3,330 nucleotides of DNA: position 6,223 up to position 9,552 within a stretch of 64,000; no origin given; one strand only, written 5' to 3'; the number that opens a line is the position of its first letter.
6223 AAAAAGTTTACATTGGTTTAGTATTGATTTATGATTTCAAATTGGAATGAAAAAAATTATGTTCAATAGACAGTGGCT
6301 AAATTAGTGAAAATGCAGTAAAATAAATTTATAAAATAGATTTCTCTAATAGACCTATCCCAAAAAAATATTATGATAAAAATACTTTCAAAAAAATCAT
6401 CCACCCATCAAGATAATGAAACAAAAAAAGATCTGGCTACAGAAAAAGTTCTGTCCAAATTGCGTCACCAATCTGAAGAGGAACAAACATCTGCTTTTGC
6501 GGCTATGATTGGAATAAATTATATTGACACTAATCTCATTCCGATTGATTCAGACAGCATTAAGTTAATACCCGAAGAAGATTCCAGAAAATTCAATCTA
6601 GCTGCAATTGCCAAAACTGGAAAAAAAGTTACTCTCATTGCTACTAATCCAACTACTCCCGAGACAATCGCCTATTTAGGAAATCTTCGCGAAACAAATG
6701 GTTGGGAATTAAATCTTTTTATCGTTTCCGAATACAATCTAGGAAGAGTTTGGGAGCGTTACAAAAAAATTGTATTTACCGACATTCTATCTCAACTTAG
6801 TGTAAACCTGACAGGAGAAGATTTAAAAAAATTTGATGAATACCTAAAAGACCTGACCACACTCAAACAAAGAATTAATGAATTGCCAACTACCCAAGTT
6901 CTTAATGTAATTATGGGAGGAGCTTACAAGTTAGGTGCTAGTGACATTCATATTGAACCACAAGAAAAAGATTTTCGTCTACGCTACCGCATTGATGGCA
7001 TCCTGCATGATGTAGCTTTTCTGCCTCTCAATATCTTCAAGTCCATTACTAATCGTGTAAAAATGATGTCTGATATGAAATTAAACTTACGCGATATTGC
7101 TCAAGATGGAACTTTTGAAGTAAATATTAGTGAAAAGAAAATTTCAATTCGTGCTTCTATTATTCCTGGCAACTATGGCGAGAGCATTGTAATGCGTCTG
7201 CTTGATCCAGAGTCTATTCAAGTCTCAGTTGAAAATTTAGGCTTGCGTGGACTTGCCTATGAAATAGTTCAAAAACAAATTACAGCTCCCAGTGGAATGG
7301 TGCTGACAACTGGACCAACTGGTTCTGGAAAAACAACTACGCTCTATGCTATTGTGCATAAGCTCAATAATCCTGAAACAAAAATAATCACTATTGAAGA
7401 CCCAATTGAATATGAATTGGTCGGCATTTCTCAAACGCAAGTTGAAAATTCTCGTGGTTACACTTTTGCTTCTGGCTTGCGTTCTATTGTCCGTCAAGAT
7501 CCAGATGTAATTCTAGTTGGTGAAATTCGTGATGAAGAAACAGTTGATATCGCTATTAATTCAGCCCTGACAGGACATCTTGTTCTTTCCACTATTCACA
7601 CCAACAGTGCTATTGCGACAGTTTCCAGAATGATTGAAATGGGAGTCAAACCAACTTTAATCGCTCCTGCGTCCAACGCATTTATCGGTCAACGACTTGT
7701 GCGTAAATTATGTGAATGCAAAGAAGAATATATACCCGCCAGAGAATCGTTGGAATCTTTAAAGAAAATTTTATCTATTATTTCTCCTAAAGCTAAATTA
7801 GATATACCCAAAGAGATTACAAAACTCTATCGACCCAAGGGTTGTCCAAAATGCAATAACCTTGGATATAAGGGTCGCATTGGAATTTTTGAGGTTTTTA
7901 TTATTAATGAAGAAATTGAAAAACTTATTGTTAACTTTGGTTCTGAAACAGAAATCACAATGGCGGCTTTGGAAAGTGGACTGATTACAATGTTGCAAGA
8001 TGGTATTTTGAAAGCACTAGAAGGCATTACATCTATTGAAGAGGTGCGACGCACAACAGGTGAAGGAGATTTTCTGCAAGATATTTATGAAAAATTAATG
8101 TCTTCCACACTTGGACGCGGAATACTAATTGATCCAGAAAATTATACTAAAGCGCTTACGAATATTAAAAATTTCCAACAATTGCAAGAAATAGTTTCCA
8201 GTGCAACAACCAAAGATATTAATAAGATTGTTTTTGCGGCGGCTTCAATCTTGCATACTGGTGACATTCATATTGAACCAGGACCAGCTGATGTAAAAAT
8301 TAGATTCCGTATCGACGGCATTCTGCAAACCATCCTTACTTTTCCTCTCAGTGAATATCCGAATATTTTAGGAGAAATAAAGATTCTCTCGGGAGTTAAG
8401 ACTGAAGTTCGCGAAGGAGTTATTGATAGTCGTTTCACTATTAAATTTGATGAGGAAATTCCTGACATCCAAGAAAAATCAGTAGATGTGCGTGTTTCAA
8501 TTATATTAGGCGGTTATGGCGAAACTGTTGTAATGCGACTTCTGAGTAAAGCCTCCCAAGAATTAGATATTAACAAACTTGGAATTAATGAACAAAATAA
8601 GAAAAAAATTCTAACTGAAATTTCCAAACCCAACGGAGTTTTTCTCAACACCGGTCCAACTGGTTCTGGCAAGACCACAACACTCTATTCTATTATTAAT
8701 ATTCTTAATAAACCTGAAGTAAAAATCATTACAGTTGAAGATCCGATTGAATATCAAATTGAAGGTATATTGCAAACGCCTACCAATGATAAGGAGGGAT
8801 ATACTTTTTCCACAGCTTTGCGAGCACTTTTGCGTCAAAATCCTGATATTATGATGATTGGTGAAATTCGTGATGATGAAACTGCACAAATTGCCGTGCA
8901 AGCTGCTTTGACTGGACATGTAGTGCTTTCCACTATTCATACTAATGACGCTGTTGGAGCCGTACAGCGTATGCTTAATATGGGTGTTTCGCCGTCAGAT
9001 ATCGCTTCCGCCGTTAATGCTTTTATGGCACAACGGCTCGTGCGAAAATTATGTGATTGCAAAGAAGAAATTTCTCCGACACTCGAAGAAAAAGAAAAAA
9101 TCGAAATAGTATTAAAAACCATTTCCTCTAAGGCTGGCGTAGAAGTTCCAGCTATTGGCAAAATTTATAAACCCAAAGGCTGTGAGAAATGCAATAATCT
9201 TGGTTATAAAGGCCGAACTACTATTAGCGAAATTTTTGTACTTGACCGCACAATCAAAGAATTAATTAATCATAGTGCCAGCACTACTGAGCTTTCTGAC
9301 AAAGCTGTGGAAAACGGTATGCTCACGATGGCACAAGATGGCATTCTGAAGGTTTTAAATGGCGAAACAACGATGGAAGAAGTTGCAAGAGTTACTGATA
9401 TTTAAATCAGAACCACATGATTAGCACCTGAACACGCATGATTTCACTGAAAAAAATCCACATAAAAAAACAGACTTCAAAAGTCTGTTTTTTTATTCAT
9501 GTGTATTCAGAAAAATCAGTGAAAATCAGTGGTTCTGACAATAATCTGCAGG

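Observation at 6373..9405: Tandem-fused double PilB/GspE secretion ATPase (pseudo-dimer in one chain)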

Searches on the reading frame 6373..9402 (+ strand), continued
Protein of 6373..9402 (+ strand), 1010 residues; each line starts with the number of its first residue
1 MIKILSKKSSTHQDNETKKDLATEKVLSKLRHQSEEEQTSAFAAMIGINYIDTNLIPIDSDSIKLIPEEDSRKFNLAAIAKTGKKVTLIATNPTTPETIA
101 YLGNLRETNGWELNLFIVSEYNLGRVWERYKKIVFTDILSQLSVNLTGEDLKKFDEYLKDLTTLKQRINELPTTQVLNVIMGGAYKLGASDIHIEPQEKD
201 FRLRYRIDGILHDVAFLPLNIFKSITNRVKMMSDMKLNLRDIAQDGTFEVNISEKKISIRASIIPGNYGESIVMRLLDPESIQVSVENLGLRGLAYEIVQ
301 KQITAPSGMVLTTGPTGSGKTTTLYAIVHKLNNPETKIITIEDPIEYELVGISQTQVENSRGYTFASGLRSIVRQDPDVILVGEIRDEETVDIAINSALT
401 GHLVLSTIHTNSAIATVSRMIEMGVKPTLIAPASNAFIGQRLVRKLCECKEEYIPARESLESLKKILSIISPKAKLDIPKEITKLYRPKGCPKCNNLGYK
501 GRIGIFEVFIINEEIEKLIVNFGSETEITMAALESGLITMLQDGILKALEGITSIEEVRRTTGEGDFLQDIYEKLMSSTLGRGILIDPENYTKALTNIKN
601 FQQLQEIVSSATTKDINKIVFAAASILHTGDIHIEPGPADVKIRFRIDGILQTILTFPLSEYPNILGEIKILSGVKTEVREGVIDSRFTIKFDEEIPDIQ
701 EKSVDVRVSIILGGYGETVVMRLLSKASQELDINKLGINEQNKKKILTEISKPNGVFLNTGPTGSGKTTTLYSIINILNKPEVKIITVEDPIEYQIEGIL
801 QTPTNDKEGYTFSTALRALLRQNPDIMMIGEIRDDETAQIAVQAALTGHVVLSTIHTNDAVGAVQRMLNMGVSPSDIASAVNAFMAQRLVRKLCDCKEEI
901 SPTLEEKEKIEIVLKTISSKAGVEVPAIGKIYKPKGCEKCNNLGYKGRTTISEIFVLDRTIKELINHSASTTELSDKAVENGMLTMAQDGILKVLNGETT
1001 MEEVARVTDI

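Call 72: fold_search(model_id=the predicted structure, library=pdb)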
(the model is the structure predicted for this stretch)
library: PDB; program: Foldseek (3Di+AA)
matches with E <= 10: 1647; with E <= 0.001: 216
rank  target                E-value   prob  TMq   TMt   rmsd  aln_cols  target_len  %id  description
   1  5zfr_C                7.4e-41  1.00  0.32  0.76   5.4       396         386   44  Crystal structure of PilB, an extension ATPase motor of Type IV pilus, from Geobacter sulfurreducens (released 2018-09-19)
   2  5tsh_E                1.1e-40  1.00  0.35  0.87   3.7       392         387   44  PilB from Geobacter metallireducens bound to AMP-PNP (released 2017-05-17)
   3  5oiu_B                1.3e-40  1.00  0.36  0.91   2.6       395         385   41  Crystal structure of PilF type IV pilus assembly ATPase from Thermus thermophilus (released 2018-08-08)
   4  5zfr_B                1.7e-40  1.00  0.34  0.85   3.5       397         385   44  Crystal structure of PilB, an extension ATPase motor of Type IV pilus, from Geobacter sulfurreducens (released 2018-09-19)
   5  4pht_C                1.9e-40  1.00  0.25  0.55  24.7       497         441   34  ATPase GspE in complex with the cytoplasmic domain of GspL from the Vibrio vulnificus type II Secretion system (released 2014-11-26)
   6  4pht_B                3.4e-40  1.00  0.25  0.55  24.9       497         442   34  ATPase GspE in complex with the cytoplasmic domain of GspL from the Vibrio vulnificus type II Secretion system (released 2014-11-26)
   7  4pht_A                4.0e-40  1.00  0.25  0.55  24.9       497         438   34  ATPase GspE in complex with the cytoplasmic domain of GspL from the Vibrio vulnificus type II Secretion system (released 2014-11-26)
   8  5tsh_F                7.2e-40  1.00  0.34  0.87   3.7       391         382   44  PilB from Geobacter metallireducens bound to AMP-PNP (released 2017-05-17)
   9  5tsh_C                1.1e-39  1.00  0.35  0.89   2.7       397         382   42  PilB from Geobacter metallireducens bound to AMP-PNP (released 2017-05-17)
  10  5it5_A                1.2e-39  1.00  0.36  0.90   3.0       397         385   40  Thermus thermophilus PilB core ATPase region (released 2016-10-19)
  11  5oiu_C                1.2e-39  1.00  0.33  0.78   4.8       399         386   42  Crystal structure of PilF type IV pilus assembly ATPase from Thermus thermophilus (released 2018-08-08)
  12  5zfr_A                1.4e-39  1.00  0.35  0.89   2.7       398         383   44  Crystal structure of PilB, an extension ATPase motor of Type IV pilus, from Geobacter sulfurreducens (released 2018-09-19)
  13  5tsg_B                3.1e-39  1.00  0.35  0.89   3.3       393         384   44  PilB from Geobacter metallireducens bound to ADP (released 2017-05-17)
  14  5tsh_D                4.1e-39  1.00  0.32  0.77   5.3       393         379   43  PilB from Geobacter metallireducens bound to AMP-PNP (released 2017-05-17)
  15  5tsh_A                4.6e-39  1.00  0.34  0.88   3.3       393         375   44  PilB from Geobacter metallireducens bound to AMP-PNP (released 2017-05-17)
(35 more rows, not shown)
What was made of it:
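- Closest known: PilB, type IVa pilus extension ATPase. Same: Model TM 0.87-0.89 (call 72).
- Closest known: PilF of Thermus thermophilus. Same: Core TM is 0.90-0.91 (call 72).
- The model gives TM 0.87-0.91 to PilB/PilF cores (call 72).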

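Call 75: find_encoding_contigs(protein=P0129, flank=8000, max_places=2)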
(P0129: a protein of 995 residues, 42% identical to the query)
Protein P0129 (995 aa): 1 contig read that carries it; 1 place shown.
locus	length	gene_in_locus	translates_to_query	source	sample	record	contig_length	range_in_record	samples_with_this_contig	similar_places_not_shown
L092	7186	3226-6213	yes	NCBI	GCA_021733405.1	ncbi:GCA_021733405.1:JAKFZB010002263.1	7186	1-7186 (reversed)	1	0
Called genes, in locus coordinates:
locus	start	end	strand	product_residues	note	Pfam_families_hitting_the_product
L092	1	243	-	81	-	?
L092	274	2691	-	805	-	PF02739:5_3_exonuc_N, PF01367:5_3_exonuc, PF00476:DNA_pol_A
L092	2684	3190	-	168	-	PF02367:TsaE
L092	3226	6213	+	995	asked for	PF00437:T2SSE, PF20720:nSTAND3 (faint), PF02399:Herpes_ori_bp (faint), PF25199:nSTAND_NTPase5 (faint), PF02492:cobW (faint), PF13173:AAA_14 (faint), PF13401:AAA_22 (faint), PF00437:T2SSE, +1 more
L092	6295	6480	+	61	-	-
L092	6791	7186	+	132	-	?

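Call 76: find_encoding_contigs(protein=P0140, flank=8000, max_places=2)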
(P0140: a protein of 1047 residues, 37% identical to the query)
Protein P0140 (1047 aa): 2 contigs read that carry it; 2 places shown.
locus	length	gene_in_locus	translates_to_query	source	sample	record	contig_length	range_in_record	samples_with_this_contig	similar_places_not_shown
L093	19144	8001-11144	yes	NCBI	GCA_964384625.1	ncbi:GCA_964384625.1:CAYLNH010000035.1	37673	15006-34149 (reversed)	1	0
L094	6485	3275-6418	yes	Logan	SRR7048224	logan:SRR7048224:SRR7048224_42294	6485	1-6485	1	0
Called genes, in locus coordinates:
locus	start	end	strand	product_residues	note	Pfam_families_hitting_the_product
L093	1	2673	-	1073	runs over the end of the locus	PF06452:CBM9_1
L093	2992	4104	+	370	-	PF01168:Ala_racemase_N, PF00842:Ala_racemase_C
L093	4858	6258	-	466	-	PF00884:Sulfatase, PF01663:Phosphodiest (faint), PF02995:DUF229 (faint), PF16347:SGSH_C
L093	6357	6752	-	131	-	-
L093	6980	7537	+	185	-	PF07638:Sigma70_ECF, PF04542:Sigma70_r2, PF08281:Sigma70_r4_2, PF04545:Sigma70_r4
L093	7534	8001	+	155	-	PF13490:zf-HC2 (weak), PF12728:HTH_17 (weak)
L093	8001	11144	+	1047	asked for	PF00482:T2SSF (weak), PF13191:AAA_16 (faint), PF00482:T2SSF, PF00437:T2SSE, PF13401:AAA_22 (faint), PF20720:nSTAND3 (faint), PF25199:nSTAND_NTPase5 (faint), PF00437:T2SSE, +1 more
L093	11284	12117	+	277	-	-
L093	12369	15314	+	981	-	-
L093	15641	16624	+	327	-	PF20030:bpMoxR, PF07726:AAA_3, PF07728:AAA_5, PF17863:AAA_lid_2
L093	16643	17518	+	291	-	PF01882:DUF58, PF13519:VWA_2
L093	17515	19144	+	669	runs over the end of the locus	PF07584:BatA (weak), PF13519:VWA_2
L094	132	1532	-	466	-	PF00884:Sulfatase, PF01663:Phosphodiest (faint), PF02995:DUF229 (faint), PF16347:SGSH_C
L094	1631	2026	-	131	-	-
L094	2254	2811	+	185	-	PF07638:Sigma70_ECF, PF04542:Sigma70_r2, PF08281:Sigma70_r4_2, PF04545:Sigma70_r4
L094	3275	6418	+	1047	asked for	PF00482:T2SSF (weak), PF13191:AAA_16 (faint), PF00482:T2SSF, PF00437:T2SSE, PF13401:AAA_22 (faint), PF20720:nSTAND3 (faint), PF25199:nSTAND_NTPase5 (faint), PF00437:T2SSE, +1 more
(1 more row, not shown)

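Call 88: list_cluster_members(proteins=[P0001, P0003, P0135, P0129])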
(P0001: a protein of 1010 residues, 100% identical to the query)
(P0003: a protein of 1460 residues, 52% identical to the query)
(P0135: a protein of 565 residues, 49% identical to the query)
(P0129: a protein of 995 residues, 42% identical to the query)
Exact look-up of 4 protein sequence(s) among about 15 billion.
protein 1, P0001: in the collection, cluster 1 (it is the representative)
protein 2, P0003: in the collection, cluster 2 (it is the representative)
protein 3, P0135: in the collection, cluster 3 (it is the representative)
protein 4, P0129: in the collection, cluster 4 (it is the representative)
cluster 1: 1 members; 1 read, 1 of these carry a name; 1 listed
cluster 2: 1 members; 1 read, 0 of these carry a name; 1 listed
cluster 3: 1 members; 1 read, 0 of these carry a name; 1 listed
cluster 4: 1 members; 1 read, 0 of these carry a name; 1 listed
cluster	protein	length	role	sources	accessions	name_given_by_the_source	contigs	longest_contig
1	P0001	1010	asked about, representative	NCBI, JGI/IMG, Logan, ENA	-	type IV pilus assembly protein PilB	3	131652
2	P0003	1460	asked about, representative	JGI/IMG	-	-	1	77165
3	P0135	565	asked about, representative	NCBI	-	-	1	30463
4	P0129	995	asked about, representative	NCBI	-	-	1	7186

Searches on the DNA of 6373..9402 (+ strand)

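Call 82: search_rna_families(source=L007, start=3210, end=3480, threshold=evalue, max_evalue=1, show_alignments=1)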
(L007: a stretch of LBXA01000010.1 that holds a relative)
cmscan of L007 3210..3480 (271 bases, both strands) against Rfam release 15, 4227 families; matches with E-value up to 1: 2.
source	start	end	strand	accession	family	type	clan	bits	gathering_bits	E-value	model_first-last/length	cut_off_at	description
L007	3236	3376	-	RF02412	snoR144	Gene; snRNA; snoRNA; HACA-box;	-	22.1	100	0.036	1-145/145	no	Small nucleolar RNA snoR144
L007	3242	3315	-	RF00121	MicC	Gene; sRNA;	-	21.9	90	0.39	1-123/123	no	MicC RNA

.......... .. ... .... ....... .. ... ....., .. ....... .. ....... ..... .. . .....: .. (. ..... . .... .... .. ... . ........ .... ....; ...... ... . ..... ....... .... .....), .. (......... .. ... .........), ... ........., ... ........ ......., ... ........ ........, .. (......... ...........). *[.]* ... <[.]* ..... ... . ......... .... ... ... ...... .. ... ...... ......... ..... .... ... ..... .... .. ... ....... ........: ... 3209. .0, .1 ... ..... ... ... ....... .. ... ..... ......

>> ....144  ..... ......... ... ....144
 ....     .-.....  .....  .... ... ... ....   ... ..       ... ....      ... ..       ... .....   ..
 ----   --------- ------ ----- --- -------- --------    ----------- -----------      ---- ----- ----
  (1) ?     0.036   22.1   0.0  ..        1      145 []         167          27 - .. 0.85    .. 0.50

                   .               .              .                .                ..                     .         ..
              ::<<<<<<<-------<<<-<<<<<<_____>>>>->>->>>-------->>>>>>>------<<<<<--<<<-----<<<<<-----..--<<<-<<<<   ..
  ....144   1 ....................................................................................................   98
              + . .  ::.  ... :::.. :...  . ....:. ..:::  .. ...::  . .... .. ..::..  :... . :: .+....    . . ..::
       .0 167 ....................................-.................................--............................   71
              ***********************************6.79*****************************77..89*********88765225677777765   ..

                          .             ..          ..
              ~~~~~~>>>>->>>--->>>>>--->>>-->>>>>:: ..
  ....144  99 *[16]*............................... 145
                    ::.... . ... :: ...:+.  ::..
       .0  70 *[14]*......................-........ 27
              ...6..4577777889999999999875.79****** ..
